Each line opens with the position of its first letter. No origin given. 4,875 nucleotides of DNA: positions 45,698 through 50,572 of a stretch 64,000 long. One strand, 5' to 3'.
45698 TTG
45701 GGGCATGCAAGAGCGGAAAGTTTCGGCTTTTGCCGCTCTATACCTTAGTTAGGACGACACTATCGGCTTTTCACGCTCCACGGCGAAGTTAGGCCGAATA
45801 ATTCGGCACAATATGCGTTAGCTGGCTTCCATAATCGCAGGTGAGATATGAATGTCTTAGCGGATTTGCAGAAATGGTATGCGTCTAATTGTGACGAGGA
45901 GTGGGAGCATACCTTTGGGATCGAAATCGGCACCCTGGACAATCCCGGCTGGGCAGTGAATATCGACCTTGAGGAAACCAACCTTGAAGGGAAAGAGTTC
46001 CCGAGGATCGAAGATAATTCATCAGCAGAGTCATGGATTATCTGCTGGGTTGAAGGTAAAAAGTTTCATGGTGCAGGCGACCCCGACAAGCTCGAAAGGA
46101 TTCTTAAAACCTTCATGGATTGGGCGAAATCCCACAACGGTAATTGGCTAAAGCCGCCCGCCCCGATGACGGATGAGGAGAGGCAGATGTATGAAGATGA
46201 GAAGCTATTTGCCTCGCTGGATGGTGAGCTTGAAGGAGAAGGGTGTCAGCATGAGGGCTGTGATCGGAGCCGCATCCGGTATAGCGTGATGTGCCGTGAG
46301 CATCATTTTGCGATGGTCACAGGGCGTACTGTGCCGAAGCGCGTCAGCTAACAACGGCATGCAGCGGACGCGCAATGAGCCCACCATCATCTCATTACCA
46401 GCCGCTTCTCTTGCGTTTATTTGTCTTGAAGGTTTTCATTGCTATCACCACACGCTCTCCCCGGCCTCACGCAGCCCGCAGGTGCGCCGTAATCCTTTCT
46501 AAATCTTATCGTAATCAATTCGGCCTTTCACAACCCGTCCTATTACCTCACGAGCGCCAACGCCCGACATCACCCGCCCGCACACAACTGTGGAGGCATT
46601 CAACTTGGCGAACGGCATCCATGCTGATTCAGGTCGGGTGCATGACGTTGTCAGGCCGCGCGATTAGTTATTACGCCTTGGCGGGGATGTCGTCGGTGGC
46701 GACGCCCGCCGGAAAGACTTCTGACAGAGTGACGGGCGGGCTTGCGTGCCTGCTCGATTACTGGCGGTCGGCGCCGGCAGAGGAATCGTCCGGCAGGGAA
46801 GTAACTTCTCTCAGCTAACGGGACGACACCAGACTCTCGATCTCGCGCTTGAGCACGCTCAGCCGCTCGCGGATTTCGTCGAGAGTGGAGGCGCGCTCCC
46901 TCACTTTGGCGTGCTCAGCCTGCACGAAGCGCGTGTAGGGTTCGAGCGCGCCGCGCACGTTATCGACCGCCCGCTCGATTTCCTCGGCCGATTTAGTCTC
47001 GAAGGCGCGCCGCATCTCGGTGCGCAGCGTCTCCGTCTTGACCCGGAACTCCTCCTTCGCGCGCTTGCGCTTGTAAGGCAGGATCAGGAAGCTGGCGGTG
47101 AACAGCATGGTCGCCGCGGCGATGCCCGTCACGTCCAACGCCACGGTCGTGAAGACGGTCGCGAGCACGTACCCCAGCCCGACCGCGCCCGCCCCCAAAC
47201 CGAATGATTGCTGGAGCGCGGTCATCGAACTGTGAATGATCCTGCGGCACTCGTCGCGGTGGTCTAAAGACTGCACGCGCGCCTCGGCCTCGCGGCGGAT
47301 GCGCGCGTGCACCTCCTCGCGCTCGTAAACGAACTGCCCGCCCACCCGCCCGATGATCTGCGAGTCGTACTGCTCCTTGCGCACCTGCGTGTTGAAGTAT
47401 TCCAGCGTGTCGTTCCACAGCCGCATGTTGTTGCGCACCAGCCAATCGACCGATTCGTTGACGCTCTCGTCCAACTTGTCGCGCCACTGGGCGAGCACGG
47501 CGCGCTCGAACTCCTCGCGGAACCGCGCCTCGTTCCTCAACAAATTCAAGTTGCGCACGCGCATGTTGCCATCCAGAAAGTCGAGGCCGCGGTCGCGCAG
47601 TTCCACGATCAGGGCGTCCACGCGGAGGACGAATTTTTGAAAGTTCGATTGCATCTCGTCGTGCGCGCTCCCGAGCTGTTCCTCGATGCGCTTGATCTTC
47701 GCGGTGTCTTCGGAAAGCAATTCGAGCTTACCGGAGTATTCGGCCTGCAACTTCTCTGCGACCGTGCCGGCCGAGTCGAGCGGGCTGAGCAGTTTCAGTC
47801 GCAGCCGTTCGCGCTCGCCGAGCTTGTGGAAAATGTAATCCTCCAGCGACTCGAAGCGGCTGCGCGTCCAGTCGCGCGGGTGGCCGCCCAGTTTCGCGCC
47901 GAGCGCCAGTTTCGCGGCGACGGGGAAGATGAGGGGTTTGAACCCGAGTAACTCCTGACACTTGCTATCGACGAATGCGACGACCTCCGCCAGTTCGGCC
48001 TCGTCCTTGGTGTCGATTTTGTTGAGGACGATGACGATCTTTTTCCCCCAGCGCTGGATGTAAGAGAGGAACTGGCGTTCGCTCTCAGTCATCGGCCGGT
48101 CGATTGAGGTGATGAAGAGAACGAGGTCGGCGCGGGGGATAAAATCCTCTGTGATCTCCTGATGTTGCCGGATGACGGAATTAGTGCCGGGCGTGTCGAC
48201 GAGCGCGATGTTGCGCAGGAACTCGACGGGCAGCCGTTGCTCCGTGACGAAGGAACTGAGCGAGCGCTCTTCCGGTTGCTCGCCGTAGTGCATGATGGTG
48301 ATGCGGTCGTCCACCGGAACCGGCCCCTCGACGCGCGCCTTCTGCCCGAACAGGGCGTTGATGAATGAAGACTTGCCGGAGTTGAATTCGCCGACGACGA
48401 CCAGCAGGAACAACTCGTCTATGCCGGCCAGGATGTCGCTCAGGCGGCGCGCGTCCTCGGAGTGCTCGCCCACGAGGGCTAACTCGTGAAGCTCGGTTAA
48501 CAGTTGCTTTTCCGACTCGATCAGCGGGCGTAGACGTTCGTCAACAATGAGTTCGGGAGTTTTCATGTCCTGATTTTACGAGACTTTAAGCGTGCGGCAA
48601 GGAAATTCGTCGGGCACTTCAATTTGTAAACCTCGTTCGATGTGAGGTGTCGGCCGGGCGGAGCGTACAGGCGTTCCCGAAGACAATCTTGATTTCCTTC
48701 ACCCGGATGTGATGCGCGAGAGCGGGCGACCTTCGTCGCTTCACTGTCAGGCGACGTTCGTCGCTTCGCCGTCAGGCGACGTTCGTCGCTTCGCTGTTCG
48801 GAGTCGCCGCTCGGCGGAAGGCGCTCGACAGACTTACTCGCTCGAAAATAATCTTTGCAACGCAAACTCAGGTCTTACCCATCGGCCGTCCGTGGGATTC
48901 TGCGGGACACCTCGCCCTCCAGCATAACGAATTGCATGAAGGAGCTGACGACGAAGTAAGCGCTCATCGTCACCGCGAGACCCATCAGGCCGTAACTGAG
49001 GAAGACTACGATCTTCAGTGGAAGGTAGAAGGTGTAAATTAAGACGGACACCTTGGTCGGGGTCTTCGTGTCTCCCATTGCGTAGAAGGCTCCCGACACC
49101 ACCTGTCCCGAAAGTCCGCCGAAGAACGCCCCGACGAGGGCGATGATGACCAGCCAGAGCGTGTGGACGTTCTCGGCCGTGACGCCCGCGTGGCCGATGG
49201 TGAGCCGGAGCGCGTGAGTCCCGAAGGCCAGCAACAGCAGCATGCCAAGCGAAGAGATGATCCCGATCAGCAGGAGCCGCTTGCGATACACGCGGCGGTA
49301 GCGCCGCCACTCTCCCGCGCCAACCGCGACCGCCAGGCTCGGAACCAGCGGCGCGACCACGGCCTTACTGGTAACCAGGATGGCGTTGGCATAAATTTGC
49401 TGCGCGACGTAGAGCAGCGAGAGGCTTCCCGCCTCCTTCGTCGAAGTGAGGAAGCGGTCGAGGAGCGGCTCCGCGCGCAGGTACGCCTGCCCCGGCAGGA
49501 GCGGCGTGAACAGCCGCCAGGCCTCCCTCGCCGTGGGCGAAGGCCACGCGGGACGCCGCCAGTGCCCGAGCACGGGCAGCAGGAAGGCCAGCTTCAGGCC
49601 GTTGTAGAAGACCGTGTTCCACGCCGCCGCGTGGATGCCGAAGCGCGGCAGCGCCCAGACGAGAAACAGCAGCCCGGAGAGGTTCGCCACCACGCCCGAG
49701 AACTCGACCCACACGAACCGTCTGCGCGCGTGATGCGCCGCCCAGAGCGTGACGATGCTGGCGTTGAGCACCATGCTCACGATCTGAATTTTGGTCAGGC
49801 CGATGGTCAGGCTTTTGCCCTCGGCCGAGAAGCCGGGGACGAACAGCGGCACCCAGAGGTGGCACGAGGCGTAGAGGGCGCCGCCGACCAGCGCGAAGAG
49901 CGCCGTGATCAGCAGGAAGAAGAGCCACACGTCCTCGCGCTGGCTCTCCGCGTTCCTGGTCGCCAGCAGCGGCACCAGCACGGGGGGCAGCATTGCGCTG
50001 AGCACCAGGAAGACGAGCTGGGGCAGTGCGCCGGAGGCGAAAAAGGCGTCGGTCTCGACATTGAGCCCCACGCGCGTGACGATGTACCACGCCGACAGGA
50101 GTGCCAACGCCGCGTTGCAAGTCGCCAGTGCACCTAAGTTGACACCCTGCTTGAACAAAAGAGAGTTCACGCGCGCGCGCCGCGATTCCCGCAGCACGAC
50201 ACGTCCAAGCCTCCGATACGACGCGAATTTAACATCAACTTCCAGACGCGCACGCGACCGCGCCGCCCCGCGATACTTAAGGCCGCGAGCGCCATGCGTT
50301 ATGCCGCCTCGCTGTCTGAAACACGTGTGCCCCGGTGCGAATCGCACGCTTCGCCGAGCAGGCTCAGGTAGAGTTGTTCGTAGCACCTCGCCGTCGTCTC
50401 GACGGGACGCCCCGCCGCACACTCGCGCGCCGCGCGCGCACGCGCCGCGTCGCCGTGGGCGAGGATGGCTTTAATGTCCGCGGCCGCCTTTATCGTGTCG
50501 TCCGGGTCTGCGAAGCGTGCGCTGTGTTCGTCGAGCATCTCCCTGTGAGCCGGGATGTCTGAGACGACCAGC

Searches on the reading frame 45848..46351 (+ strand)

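Call 8: search_protein_families(library=pfam, proteins=[window:45848-46351:+], max_evalue=0.001)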
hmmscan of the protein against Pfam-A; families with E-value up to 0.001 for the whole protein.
window:45848-46351:+ (167 aa): 1 family
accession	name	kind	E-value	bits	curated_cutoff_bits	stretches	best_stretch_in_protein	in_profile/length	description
PF15580.11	Imm53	-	3.1e-33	113.9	25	1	5-93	2-91/92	Immunity protein 53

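Call 80: search_protein_families(library=padloc, proteins=[window:45848-46351:+], max_evalue=0.001)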
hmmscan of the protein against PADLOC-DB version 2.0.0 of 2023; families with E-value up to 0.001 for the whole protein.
window:45848-46351:+ (167 aa): 0 families

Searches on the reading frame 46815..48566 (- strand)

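Call 8: search_protein_families(library=pfam, proteins=[window:46815-48566:-], max_evalue=0.001)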
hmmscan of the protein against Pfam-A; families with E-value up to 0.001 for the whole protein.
window:46815-48566:- (583 aa): 6 families
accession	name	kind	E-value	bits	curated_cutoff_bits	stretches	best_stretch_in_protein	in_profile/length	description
PF00350.29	Dynamin_N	-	4.4e-25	89.1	27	2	118-183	101-167/168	Dynamin family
PF01926.29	MMR_HSR1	-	7.6e-14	52.2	21.9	1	56-183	3-113/113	50S ribosome-binding GTPase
PF00009.33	GTP_EFTU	-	1.6e-11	44.6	26.5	1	54-221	5-169/188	Elongation factor Tu GTP binding domain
PF02421.24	FeoB_N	-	8.7e-08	32.3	27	0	118-191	47-122/156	Ferrous iron transport protein B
PF03193.22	RsgA_GTPase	-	1.2e-06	28.9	30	0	128-195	5-75/174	RsgA GTPase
PF04548.22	AIG1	-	5.3e-05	23.1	27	1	55-189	3-131/212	AIG1 family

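Call 80: search_protein_families(library=padloc, proteins=[window:46815-48566:-], max_evalue=0.001)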
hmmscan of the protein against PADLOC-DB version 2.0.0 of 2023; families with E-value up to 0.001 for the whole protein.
window:46815-48566:- (583 aa): 4 families
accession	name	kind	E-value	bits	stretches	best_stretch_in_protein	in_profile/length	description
PDLC03839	LeoA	-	1.5e-25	88.3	1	29-577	32-555/559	-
PDLC03841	LeoBC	-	4.8e-22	76.8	1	53-579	78-590/601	-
PDLC03840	LeoA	-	6.3e-07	26.8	1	20-198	22-191/577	-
PDLC02979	AriA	-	0.00071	17.5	0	40-73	12-46/373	-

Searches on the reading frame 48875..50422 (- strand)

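Call 8: search_protein_families(library=pfam, proteins=[window:48875-50422:-], max_evalue=0.001)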
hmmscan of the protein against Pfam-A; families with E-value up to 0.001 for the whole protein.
window:48875-50422:- (515 aa): 2 families
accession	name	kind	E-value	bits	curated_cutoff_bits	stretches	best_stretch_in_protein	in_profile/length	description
PF03023.19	MurJ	-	3e-26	92.5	27.4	1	117-502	4-400/451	Lipid II flippase MurJ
PF01554.23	MatE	-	9.4e-06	25.8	24.9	1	354-470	47-159/161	MatE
